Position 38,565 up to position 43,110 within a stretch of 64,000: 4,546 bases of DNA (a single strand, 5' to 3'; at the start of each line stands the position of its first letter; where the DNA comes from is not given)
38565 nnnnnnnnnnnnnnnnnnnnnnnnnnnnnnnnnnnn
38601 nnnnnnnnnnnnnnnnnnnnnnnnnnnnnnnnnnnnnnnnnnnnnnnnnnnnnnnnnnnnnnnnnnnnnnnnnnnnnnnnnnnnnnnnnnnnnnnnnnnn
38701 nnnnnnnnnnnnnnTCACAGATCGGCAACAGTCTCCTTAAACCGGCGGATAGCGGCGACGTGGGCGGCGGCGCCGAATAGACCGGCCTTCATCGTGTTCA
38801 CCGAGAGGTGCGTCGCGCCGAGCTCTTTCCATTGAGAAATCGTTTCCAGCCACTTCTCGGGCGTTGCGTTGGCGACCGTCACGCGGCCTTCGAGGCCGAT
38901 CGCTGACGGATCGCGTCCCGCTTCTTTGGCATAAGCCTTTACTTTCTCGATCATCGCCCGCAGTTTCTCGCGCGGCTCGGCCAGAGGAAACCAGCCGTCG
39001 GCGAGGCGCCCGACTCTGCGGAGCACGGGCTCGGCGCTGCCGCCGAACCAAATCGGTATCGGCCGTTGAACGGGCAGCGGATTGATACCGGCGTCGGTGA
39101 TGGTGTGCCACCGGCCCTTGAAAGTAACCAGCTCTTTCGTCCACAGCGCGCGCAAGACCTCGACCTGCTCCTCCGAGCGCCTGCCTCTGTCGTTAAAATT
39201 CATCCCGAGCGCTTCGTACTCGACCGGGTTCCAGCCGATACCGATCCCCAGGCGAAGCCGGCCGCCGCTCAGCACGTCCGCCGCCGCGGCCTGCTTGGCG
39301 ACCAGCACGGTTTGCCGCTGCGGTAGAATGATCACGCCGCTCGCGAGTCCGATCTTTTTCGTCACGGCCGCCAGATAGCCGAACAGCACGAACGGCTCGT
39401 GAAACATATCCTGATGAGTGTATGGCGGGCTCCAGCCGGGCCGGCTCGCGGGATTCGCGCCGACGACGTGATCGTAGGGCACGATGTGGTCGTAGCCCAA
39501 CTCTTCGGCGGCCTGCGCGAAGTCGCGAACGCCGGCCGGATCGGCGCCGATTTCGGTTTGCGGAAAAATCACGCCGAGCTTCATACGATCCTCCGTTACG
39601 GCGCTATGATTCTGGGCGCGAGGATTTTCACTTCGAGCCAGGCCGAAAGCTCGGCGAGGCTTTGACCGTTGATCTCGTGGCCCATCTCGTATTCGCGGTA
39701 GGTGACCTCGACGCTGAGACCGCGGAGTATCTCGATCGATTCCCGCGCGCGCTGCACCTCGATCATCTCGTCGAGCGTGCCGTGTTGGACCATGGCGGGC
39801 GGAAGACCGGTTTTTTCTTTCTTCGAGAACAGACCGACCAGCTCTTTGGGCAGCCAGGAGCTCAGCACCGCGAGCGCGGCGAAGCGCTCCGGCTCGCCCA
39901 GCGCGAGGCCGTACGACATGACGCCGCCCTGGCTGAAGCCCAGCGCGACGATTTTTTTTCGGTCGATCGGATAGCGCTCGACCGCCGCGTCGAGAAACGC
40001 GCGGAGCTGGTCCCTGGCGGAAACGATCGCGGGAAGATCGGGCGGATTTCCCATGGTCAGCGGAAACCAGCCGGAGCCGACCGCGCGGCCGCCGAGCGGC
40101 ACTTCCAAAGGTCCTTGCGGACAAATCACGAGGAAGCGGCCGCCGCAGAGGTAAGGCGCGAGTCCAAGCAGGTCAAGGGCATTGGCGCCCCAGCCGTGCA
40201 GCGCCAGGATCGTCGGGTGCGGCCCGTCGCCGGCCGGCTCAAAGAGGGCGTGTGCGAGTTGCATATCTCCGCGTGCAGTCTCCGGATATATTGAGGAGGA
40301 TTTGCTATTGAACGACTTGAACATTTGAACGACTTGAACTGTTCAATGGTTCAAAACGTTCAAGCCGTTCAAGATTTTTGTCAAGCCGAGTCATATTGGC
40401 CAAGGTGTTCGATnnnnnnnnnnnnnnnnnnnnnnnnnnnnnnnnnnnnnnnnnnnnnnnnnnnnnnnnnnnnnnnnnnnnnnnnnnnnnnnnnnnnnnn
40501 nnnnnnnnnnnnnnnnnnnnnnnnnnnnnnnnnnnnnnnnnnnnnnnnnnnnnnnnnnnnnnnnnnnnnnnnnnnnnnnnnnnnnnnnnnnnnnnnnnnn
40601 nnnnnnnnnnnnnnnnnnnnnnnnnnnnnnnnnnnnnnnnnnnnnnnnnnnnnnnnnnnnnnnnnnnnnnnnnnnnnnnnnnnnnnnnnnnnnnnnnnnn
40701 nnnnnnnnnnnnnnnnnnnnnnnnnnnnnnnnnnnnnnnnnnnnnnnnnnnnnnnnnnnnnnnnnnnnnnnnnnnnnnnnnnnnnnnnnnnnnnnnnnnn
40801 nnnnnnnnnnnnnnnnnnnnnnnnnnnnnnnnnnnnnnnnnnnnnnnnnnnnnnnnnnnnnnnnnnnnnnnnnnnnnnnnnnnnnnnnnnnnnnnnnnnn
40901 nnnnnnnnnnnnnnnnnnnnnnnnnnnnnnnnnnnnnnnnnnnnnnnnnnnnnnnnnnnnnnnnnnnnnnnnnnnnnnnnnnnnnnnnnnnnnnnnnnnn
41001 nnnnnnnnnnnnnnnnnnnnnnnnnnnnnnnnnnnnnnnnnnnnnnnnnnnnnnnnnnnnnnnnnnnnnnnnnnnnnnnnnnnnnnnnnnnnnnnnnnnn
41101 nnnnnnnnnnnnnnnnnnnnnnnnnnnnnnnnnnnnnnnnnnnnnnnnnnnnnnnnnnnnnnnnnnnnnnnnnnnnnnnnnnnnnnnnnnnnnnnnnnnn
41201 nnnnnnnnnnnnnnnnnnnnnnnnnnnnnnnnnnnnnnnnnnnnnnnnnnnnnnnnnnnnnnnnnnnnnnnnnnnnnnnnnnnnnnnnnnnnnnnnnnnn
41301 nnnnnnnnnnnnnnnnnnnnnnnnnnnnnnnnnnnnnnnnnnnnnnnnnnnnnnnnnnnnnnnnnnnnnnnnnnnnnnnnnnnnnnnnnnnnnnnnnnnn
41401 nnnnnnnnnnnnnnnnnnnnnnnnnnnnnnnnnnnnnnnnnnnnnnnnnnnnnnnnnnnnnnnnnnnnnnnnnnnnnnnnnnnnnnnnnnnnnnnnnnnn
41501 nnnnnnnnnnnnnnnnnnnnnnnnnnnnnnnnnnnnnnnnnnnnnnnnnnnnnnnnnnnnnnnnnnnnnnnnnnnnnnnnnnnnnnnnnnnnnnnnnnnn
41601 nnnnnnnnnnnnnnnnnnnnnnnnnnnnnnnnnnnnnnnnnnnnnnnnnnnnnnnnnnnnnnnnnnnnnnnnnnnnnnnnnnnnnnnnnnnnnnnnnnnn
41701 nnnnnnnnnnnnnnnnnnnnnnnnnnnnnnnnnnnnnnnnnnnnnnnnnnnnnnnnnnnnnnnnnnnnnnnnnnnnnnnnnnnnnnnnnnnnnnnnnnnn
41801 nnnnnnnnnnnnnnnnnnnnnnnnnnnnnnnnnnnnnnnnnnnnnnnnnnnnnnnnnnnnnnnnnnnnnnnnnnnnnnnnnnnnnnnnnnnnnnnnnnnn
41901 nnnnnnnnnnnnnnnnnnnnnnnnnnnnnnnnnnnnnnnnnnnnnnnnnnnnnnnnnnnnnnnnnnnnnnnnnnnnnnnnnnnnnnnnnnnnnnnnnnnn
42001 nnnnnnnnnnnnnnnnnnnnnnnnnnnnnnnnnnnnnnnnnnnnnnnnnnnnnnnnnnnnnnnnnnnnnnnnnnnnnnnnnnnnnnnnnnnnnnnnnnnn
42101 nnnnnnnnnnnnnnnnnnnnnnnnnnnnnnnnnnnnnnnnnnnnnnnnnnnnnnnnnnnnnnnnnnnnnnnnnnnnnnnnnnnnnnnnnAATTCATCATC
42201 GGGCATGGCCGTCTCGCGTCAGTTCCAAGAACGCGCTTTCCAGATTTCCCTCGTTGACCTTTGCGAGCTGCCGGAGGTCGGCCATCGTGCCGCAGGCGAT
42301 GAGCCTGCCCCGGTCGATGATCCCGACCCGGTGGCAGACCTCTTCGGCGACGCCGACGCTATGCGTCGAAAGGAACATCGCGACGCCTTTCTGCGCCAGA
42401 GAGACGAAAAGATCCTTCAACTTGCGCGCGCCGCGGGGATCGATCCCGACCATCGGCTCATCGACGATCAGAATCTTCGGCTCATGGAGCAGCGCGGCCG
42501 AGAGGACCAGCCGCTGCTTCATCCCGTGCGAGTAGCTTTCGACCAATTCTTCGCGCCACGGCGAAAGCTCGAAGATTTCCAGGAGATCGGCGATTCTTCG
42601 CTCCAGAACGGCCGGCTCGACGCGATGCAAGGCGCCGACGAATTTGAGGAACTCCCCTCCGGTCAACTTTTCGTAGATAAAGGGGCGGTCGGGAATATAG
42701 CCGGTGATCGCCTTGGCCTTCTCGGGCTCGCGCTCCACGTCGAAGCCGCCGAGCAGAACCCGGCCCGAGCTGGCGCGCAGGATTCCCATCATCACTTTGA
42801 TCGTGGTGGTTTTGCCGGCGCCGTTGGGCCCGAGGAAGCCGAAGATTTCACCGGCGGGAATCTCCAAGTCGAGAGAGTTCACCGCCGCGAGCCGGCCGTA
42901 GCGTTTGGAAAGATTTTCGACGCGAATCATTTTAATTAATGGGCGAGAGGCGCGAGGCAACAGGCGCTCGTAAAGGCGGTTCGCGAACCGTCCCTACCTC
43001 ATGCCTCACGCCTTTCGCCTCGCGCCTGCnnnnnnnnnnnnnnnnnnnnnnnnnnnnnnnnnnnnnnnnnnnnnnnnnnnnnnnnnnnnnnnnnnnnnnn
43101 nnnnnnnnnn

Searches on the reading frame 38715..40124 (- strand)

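Call 82: search_protein_families(library=pfam, proteins=[window:38715-40124:-], max_evalue=0.00001)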
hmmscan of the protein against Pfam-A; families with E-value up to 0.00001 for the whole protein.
window:38715-40124:- (469 aa): 1 family
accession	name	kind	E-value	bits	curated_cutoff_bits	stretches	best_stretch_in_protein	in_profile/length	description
PF00296.26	Bac_luciferase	-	1.8e-56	192.3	27.9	1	193-429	18-241/314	Luciferase-like monooxygenase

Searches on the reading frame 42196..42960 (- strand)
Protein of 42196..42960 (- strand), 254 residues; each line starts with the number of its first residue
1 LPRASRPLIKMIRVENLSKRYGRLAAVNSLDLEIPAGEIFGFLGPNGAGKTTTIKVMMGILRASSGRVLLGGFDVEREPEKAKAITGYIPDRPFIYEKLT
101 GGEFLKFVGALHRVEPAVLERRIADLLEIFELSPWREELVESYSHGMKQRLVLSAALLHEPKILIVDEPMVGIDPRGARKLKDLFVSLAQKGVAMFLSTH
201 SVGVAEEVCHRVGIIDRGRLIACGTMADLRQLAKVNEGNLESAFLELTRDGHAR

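Call 82: search_protein_families(library=pfam, proteins=[window:42196-42960:-], max_evalue=0.00001)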
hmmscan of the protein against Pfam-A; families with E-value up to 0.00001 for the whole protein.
window:42196-42960:- (254 aa): 2 families
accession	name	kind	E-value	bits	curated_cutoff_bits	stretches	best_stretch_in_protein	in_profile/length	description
PF00005.33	ABC_tran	-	1.2e-25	91.1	25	1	28-170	2-136/137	ABC transporter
PF13304.12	AAA_21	-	3.4e-11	44.2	27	1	141-204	236-302/304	AAA domain, putative AbiEii toxin, Type IV TA system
